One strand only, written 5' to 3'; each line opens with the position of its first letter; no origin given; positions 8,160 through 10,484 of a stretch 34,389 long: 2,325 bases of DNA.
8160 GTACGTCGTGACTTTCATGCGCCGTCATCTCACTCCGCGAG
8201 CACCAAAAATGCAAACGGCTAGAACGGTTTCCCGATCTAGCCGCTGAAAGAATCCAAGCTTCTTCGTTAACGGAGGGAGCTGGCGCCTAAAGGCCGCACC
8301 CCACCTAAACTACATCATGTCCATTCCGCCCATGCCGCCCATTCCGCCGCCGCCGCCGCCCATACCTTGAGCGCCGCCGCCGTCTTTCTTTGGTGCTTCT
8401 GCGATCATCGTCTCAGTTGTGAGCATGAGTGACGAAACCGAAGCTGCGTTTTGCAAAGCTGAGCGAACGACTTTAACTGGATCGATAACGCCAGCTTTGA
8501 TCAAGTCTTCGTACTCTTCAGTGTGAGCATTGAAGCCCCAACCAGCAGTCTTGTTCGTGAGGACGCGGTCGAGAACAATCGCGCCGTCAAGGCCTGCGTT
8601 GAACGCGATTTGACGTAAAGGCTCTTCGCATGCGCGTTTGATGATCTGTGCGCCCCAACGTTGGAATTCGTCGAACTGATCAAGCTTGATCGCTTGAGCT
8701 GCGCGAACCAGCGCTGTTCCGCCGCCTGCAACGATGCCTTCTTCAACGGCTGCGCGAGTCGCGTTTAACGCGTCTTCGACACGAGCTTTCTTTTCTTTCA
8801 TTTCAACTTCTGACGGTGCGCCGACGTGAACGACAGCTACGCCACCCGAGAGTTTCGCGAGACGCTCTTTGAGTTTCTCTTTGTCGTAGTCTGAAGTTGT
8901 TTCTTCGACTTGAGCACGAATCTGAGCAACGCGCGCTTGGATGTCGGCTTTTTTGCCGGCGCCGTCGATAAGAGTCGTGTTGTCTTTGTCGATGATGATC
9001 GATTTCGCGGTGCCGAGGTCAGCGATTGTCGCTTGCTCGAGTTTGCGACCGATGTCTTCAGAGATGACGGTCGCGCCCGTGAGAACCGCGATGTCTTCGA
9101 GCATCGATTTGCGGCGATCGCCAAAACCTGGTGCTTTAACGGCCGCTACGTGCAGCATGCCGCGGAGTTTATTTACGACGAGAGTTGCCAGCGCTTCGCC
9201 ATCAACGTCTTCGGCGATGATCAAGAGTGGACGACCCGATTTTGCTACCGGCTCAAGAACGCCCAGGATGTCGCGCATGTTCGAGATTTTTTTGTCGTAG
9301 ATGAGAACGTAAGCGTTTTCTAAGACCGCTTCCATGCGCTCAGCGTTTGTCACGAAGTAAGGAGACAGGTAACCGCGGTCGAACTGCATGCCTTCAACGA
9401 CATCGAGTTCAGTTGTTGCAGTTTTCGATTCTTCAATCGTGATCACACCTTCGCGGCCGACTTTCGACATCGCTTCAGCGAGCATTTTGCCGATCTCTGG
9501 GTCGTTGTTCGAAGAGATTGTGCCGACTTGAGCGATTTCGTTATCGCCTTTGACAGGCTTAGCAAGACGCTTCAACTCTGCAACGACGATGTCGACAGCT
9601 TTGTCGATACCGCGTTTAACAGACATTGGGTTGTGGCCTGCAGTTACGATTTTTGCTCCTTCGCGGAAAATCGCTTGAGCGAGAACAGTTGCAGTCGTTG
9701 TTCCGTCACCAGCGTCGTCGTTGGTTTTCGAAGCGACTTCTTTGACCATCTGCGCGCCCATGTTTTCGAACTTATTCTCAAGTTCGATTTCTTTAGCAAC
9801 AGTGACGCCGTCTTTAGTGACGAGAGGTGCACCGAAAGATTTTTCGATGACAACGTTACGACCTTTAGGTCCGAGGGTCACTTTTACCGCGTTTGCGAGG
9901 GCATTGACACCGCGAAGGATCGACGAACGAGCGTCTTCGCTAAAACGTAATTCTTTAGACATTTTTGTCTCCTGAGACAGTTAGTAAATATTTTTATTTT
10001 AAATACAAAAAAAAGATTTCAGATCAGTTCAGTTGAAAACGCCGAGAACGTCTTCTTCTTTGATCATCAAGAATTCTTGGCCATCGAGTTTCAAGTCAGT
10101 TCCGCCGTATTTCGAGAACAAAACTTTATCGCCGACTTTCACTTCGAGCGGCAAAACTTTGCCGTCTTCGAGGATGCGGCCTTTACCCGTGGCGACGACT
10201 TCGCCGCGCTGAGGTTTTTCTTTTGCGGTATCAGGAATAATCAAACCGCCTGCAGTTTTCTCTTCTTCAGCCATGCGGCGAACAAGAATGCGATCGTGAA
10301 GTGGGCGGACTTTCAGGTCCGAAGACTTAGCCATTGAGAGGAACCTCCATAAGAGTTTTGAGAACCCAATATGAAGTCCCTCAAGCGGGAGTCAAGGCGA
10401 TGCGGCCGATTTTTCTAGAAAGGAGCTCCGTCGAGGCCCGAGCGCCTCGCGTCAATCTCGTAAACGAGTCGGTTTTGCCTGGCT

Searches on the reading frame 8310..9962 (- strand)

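Call 55: search_protein_families(library=ncbifam, proteins=[window:8310-9962:-], max_evalue=0.001)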
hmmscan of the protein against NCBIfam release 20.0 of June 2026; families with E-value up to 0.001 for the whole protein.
window:8310-9962:- (550 aa): 19 families
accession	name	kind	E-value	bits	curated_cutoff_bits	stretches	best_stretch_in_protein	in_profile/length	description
NF009488.0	PRK12850.1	subfamily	1.4e-260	865.5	475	1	1-540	2-541/544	chaperonin GroEL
NF000592.1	PRK00013.1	subfamily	2e-260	864.7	397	1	2-524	1-524/524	chaperonin GroEL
NF009489.0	PRK12851.1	subfamily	4.6e-260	863.6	464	1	1-530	2-531/541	chaperonin GroEL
TIGR02348.1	GroEL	equivalog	9.5e-257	852.6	582.1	1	2-526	1-526/526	chaperonin GroEL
NF009487.0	PRK12849.1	subfamily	1.2e-251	835.8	352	1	1-549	1-542/543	chaperonin GroEL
NF010704.0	PRK14104.1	subfamily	1.5e-245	815.6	1041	1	2-544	3-544/546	chaperonin GroEL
NF038369.1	GroEL3_Chlamy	exception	9.5e-89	298.3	600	1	8-518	9-504/506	variant chaperonin GroEL3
NF038370.1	GroEL2_Chlamy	exception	2.4e-63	214.6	600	1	1-521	1-520/533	variant chaperonin GroEL2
NF041082.2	thermosome_alpha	equivalog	5.3e-28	98.1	450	2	9-180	16-183/519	thermosome subunit alpha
NF041083.2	thermosome_beta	equivalog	2.8e-27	95.9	400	2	9-180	16-183/520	thermosome subunit beta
TIGR02339.1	thermosome_arch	subfamily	4.3e-27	95.1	671.1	2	9-146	15-149/521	thermosome subunit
TIGR02345.1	chap_CCT_eta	equivalog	1.7e-20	72.9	669.2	2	17-140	25-143/523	T-complex protein 1 subunit eta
TIGR02342.1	chap_CCT_delta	equivalog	1.9e-20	72.9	695.35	1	9-183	8-178/517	T-complex protein 1 subunit delta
TIGR02347.1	chap_CCT_zeta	equivalog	5.8e-20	71.3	587.15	2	14-195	20-197/531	T-complex protein 1 subunit zeta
TIGR02343.1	chap_CCT_epsi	equivalog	8.9e-19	67.5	710.5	1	10-185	27-200/532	T-complex protein 1 subunit epsilon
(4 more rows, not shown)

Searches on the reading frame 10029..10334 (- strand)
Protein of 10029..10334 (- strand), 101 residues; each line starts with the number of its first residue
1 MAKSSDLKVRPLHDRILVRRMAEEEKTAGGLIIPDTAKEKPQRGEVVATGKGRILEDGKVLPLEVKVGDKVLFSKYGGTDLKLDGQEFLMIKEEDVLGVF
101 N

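Call 55: search_protein_families(library=ncbifam, proteins=[window:10029-10334:-], max_evalue=0.001)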
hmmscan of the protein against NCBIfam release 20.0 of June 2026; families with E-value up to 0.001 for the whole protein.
window:10029-10334:- (101 aa): 15 families
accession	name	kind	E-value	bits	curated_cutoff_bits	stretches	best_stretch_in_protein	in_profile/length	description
NF001527.0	PRK00364.1-2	subfamily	4.7e-41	138.9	120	1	8-100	2-94/96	co-chaperone GroES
NF001529.0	PRK00364.1-5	subfamily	1.4e-40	137.4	133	1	8-100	2-94/95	co-chaperone GroES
NF001530.0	PRK00364.1-6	equivalog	2.8e-40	136.4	136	1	5-100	7-102/104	co-chaperone GroES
NF001531.0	PRK00364.2-2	subfamily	5.5e-40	135.3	96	1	8-100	2-93/94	co-chaperone GroES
NF001534.0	PRK00364.2-5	equivalog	2.8e-37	126.6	120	1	9-100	2-93/94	co-chaperone GroES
NF001533.0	PRK00364.2-4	subfamily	3.7e-34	116.7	99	1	6-99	3-96/98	co-chaperone GroES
NF001526.0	PRK00364.1-1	subfamily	2.2e-29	101.5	130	1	8-99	2-94/96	co-chaperone GroES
NF001537.0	PRK00364.3-3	equivalog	1.6e-28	98.7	109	1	8-100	2-85/86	co-chaperone GroES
NF011106.0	PRK14533.1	equivalog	3.4e-27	94.2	128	1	7-98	1-87/91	co-chaperonin GroES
NF001532.0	PRK00364.2-3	equivalog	2.9e-25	88.1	130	1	9-100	2-93/94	co-chaperone GroES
NF001535.0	PRK00364.3-1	equivalog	1.6e-20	73.4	215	1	7-100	1-89/118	co-chaperone GroES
NF001539.0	PRK00364.3-5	equivalog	4.9e-19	68.2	122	1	8-98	2-87/91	co-chaperone GroES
NF001528.0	PRK00364.1-4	equivalog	1.7e-17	63.4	119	1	9-100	2-93/95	co-chaperone GroES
NF001538.0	PRK00364.3-4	equivalog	1e-16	60.8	142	1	9-99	6-89/92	co-chaperone GroES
NF001536.0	PRK00364.3-2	equivalog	1.9e-12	47.1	147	1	8-99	2-98/109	co-chaperone GroES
